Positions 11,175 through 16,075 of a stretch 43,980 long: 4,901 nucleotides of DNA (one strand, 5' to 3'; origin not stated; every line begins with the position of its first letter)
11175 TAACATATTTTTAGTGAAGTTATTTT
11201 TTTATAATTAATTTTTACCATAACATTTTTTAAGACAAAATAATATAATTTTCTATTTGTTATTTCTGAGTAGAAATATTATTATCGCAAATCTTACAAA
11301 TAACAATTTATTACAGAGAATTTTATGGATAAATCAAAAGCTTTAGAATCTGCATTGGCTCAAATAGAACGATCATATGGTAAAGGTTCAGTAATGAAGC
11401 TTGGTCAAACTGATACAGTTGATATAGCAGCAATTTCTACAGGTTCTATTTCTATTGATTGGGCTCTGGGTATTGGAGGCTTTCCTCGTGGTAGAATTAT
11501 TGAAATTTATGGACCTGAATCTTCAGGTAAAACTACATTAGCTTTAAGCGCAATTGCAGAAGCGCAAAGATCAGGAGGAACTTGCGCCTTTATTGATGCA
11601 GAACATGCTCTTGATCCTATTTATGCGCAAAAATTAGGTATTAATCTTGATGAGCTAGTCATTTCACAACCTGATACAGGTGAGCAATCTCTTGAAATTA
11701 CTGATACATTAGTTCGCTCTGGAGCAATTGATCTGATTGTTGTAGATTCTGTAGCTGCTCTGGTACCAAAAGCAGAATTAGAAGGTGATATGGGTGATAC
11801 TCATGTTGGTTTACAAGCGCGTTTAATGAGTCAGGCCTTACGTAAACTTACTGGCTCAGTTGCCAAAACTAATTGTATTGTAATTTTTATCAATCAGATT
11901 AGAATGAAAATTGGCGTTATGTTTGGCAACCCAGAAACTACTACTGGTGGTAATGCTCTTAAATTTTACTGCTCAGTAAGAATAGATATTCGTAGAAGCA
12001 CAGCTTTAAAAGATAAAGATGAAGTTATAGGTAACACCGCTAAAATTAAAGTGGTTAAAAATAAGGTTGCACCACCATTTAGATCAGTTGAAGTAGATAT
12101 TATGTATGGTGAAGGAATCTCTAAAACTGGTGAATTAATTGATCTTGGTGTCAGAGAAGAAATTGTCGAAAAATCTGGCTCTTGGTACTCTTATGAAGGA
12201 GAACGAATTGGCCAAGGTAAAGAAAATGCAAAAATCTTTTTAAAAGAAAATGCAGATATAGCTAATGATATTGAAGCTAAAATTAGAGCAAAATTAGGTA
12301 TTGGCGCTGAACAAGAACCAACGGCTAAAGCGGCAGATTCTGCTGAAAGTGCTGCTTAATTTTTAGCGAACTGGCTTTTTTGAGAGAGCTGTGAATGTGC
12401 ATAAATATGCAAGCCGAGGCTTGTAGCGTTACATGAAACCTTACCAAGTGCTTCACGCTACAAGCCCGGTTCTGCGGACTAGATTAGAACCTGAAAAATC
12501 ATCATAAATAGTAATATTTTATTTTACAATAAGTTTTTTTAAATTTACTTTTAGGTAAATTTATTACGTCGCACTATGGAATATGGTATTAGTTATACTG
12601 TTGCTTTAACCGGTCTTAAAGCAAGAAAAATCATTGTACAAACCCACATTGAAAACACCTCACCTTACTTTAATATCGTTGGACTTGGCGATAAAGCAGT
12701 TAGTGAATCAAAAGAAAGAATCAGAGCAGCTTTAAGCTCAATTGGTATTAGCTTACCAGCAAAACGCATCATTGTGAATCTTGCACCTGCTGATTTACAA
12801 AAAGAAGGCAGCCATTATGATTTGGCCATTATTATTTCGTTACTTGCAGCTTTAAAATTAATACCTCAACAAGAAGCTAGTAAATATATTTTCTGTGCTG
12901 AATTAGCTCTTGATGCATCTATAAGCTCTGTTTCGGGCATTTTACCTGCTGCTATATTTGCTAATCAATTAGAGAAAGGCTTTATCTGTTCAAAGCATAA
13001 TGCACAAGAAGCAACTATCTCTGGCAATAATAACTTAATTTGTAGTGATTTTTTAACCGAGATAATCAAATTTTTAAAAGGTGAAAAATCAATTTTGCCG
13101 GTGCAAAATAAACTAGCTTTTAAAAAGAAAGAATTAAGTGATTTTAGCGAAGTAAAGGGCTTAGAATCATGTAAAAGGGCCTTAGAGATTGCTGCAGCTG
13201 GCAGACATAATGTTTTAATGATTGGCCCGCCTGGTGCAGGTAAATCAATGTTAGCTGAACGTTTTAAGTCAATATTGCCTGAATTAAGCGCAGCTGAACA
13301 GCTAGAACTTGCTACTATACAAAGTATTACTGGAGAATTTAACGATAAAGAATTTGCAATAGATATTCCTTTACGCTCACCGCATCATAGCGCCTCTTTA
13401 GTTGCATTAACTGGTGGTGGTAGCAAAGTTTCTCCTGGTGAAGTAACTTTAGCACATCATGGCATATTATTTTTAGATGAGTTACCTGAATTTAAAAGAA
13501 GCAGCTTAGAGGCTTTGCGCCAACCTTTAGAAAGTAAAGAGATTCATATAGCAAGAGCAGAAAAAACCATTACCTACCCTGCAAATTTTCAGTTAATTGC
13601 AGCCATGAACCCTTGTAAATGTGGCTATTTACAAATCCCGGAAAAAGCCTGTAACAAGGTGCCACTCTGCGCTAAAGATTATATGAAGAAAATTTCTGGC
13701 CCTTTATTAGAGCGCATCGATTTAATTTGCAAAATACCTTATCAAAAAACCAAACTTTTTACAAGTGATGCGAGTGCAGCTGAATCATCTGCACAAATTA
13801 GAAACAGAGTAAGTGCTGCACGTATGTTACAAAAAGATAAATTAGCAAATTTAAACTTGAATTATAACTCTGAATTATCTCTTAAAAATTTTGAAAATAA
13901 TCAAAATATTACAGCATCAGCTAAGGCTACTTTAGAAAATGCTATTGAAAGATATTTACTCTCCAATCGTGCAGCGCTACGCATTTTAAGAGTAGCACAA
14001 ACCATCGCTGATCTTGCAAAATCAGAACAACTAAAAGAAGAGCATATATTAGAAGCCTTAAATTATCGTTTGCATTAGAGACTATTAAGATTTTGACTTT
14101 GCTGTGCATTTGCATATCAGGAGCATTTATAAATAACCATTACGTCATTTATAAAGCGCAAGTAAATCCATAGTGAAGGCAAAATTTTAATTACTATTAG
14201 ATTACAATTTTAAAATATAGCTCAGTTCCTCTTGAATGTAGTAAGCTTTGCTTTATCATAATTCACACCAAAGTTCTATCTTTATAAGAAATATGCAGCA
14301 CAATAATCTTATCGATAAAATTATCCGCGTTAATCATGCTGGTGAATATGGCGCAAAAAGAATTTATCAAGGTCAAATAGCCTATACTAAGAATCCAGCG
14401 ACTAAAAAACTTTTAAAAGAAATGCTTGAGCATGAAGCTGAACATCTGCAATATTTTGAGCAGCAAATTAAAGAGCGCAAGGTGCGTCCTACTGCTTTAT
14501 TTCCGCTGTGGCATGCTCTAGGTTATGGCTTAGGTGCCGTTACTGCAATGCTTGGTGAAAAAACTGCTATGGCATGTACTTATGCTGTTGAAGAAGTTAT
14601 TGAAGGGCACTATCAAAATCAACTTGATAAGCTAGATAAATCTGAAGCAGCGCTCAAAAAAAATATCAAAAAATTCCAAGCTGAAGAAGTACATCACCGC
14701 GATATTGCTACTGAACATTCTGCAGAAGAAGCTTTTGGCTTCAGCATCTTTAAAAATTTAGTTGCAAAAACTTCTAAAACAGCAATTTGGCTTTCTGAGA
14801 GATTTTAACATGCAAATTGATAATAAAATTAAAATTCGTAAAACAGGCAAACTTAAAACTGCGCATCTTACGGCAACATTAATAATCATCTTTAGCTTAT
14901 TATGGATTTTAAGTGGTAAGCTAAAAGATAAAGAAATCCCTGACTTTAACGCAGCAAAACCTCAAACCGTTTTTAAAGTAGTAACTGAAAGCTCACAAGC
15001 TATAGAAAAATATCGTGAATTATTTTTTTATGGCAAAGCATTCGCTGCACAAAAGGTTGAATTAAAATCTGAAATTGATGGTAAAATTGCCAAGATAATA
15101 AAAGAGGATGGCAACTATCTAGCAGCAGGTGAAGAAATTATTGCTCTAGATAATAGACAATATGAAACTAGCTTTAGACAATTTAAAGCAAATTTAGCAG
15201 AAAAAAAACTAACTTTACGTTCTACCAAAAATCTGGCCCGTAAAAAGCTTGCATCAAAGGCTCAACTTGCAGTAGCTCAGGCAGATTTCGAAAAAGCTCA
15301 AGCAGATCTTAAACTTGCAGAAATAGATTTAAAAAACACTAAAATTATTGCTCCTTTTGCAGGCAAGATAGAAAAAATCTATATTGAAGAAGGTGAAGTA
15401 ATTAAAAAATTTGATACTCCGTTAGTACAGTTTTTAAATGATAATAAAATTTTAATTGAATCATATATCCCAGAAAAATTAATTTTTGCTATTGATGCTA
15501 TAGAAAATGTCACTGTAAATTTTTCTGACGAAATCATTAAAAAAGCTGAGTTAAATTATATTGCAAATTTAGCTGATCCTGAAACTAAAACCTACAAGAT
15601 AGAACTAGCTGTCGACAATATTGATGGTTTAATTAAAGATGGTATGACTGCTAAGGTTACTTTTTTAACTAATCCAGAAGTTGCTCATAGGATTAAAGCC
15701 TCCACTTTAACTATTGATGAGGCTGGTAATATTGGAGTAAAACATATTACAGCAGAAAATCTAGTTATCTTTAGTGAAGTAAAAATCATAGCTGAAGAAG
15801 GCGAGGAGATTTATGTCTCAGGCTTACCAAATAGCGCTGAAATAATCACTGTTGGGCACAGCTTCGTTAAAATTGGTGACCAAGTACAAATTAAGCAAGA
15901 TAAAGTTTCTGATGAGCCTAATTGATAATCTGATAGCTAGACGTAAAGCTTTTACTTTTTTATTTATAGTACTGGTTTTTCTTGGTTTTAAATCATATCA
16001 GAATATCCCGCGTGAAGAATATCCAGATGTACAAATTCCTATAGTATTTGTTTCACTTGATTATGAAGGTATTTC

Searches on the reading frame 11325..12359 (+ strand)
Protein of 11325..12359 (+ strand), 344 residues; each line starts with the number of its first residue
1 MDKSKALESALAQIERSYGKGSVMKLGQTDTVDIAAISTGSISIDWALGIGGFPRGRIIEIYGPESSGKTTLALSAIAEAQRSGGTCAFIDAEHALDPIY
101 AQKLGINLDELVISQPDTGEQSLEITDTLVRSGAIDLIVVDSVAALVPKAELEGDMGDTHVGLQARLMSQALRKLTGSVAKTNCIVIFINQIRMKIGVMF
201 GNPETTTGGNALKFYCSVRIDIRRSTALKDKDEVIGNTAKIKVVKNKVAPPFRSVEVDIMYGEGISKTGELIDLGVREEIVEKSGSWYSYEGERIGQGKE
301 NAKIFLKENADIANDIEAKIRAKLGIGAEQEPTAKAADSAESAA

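Call 30: search_protein_families(library=pfam, proteins=[window:11325-12359:+], max_evalue=0.00001)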
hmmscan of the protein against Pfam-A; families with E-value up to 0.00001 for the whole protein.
window:11325-12359:+ (344 aa): 4 families
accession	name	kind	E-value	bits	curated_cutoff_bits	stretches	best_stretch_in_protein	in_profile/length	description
PF00154.27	RecA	-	1.1e-144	481.1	27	1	5-266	1-262/262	recA bacterial DNA recombination protein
PF21096.2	RecA_C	-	5.9e-27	94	27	1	269-325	1-57/57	RecA C-terminal domain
PF08423.17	Rad51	-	2.6e-09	37.2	22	1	34-225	5-212/244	Rad51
PF06745.19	ATPase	-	4.6e-08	33.2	26.6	1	39-112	3-78/231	KaiC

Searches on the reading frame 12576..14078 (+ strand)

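Call 30: search_protein_families(library=pfam, proteins=[window:12576-14078:+], max_evalue=0.00001)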
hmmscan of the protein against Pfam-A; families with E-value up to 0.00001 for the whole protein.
window:12576-14078:+ (500 aa): 6 families
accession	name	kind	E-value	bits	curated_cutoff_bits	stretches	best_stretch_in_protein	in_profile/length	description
PF01078.27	Mg_chelatase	-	4.7e-87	291.2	20.3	1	189-391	1-203/207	Magnesium chelatase, subunit ChlI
PF13541.12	ChlI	-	6.6e-36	123.3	27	1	21-142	1-121/121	Subunit ChlI of Mg-chelatase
PF13335.12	Mg_chelatase_C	-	6.4e-24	84.8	26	1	403-498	2-94/94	Magnesium chelatase, subunit ChlI C-terminal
PF00493.29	MCM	-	1.3e-11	44.5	23.3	1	285-387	112-204/224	MCM P-loop domain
PF07728.20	AAA_5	-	1.6e-11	44.8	22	1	212-347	1-124/139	AAA domain (dynein-related subfamily)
PF00158.32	Sigma54_activat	-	1.2e-07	32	20.2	1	196-345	8-142/168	Sigma-54 interaction domain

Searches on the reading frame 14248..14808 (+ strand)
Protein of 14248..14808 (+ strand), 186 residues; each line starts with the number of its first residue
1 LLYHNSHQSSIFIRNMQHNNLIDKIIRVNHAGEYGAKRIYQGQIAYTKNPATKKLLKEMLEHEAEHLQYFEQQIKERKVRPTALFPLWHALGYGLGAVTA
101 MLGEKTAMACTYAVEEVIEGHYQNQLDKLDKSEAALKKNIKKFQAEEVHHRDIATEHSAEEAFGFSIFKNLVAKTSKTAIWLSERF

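Call 31: search_protein_families(library=pfam, proteins=[window:14248-14808:+], max_evalue=0.00001)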
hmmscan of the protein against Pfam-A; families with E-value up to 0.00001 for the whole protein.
window:14248-14808:+ (186 aa): 1 family
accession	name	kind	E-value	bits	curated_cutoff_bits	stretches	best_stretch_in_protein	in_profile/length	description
PF03232.19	COQ7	-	2.4e-62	210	23.5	1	21-183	2-169/169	Ubiquinone biosynthesis protein COQ7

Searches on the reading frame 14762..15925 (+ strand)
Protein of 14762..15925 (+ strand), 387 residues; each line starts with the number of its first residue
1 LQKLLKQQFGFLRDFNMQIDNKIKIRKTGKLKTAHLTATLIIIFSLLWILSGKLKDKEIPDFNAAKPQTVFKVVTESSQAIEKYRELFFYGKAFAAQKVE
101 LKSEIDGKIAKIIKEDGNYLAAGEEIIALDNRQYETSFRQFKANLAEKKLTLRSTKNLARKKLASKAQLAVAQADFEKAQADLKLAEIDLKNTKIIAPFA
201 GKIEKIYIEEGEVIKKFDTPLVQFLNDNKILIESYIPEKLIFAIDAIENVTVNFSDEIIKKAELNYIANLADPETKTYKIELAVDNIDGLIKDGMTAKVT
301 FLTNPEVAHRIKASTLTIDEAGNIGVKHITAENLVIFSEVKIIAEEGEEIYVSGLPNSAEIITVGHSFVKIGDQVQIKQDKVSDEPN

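Call 31: search_protein_families(library=pfam, proteins=[window:14762-15925:+], max_evalue=0.00001)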
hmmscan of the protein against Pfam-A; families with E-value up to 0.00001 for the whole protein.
window:14762-15925:+ (387 aa): 3 families
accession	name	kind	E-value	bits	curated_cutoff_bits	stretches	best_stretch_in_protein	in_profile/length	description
PF16576.10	HlyD_D23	-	1.6e-11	44.3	30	1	100-297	21-214/214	Barrel-sandwich domain of CusB or HlyD membrane-fusion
PF13437.12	HlyD_3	-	1.9e-11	45.1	22.2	1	195-288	2-97/106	HlyD family secretion protein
PF00364.28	Biotin_lipoyl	-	5.2e-06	26.6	22.1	0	192-222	42-71/73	Biotin-requiring enzyme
